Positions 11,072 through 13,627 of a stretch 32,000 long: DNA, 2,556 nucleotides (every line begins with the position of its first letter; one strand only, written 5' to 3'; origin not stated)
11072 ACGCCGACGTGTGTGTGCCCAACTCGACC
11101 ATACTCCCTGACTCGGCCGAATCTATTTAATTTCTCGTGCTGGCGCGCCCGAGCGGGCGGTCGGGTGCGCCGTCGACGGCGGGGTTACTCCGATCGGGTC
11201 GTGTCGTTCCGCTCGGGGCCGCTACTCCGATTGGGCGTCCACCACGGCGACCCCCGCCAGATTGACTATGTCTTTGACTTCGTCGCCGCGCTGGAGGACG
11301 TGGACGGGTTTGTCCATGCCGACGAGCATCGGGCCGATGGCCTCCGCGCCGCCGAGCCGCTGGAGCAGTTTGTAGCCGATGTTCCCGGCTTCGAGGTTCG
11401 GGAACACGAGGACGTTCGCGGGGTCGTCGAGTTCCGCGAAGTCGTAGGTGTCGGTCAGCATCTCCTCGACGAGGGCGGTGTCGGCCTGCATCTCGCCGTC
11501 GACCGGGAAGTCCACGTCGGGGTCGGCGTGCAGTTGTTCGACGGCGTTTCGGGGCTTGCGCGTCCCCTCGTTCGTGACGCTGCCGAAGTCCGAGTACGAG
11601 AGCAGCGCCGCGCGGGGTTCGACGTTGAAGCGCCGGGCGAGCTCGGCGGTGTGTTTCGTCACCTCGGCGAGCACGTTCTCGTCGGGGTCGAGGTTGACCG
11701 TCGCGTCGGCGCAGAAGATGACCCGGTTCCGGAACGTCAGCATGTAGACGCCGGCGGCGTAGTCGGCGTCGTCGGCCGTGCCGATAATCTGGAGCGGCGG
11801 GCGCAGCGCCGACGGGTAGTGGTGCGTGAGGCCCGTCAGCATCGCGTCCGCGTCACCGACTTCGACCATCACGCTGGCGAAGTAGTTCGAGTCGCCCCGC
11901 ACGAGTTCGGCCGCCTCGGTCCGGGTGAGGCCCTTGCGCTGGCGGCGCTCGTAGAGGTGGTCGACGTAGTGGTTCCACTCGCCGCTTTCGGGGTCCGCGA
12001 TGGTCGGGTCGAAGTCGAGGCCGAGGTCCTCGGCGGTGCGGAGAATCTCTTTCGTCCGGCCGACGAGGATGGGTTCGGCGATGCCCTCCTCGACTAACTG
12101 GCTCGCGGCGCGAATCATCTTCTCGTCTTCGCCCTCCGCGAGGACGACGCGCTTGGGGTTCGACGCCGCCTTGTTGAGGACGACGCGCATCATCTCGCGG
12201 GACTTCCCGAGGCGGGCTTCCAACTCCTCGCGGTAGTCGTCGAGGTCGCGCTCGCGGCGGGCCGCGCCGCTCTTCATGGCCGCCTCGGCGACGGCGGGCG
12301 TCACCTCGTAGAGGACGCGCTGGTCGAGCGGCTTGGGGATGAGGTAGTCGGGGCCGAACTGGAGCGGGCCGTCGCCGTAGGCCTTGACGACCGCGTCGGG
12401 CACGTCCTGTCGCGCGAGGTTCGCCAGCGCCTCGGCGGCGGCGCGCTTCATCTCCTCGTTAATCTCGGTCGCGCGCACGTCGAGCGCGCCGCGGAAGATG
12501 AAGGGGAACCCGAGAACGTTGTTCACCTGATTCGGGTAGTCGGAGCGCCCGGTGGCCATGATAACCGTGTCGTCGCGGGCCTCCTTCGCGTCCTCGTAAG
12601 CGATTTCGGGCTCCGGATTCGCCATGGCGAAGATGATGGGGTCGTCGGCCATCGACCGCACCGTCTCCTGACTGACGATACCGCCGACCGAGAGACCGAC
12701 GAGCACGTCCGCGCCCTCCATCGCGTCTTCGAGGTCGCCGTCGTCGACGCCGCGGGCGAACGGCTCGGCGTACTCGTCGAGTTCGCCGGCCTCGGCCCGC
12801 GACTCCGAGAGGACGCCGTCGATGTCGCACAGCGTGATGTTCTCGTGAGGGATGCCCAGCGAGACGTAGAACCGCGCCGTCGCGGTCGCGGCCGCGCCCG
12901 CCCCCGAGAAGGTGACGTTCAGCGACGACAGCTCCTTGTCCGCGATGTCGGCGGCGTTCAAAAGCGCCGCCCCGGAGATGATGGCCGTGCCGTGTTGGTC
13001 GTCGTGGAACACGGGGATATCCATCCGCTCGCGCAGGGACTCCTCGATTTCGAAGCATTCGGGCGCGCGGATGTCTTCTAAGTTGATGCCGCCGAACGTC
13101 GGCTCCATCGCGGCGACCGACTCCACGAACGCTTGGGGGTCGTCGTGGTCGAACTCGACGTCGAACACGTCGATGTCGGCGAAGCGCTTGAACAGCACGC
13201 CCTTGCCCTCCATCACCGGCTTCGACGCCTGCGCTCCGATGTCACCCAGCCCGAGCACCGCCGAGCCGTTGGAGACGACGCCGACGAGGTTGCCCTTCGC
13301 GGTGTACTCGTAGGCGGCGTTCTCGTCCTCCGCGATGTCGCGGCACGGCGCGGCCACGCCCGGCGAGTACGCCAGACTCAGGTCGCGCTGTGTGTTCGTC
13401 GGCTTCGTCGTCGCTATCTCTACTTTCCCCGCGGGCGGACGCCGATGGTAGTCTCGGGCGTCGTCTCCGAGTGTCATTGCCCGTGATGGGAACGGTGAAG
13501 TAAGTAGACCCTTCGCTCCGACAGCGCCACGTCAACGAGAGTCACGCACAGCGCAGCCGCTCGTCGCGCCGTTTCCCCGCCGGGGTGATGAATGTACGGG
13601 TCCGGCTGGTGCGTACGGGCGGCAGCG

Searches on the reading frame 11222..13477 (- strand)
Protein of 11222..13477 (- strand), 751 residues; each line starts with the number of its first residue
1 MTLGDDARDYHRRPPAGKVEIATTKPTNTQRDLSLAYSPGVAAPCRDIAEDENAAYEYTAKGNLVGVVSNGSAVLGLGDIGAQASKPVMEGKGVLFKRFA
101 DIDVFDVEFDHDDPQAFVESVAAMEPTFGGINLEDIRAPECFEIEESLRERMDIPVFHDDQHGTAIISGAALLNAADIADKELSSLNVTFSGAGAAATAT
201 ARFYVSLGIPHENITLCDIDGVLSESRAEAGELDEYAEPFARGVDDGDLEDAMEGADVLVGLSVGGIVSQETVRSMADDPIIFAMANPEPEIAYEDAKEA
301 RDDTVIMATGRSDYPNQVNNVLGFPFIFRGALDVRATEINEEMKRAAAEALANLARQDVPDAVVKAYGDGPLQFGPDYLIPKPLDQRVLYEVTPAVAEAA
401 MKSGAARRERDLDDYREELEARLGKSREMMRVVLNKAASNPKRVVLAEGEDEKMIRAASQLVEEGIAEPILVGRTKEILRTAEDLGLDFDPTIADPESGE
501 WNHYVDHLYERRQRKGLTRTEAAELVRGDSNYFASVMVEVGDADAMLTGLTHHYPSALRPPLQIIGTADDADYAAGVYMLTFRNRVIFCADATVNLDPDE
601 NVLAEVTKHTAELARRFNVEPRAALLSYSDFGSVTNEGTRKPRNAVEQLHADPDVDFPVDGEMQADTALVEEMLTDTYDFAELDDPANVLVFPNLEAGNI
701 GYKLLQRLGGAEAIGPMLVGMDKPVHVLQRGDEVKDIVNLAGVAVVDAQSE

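Call 25: search_protein_families(library=pfam, proteins=[window:11222-13477:-], max_evalue=0.0001)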
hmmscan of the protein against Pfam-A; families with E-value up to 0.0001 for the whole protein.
window:11222-13477:- (751 aa): 3 families
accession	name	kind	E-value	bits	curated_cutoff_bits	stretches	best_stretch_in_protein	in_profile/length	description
PF01515.24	PTA_PTB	-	6.1e-95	318.7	24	1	430-744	3-318/319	Phosphate acetyl/butaryl transferase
PF00390.24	malic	-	2e-29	103.1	23.1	1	17-149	2-182/182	Malic enzyme, N-terminal domain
PF03949.21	Malic_M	-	4.9e-21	75.6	23.5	1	163-360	3-230/258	Malic enzyme, NAD binding domain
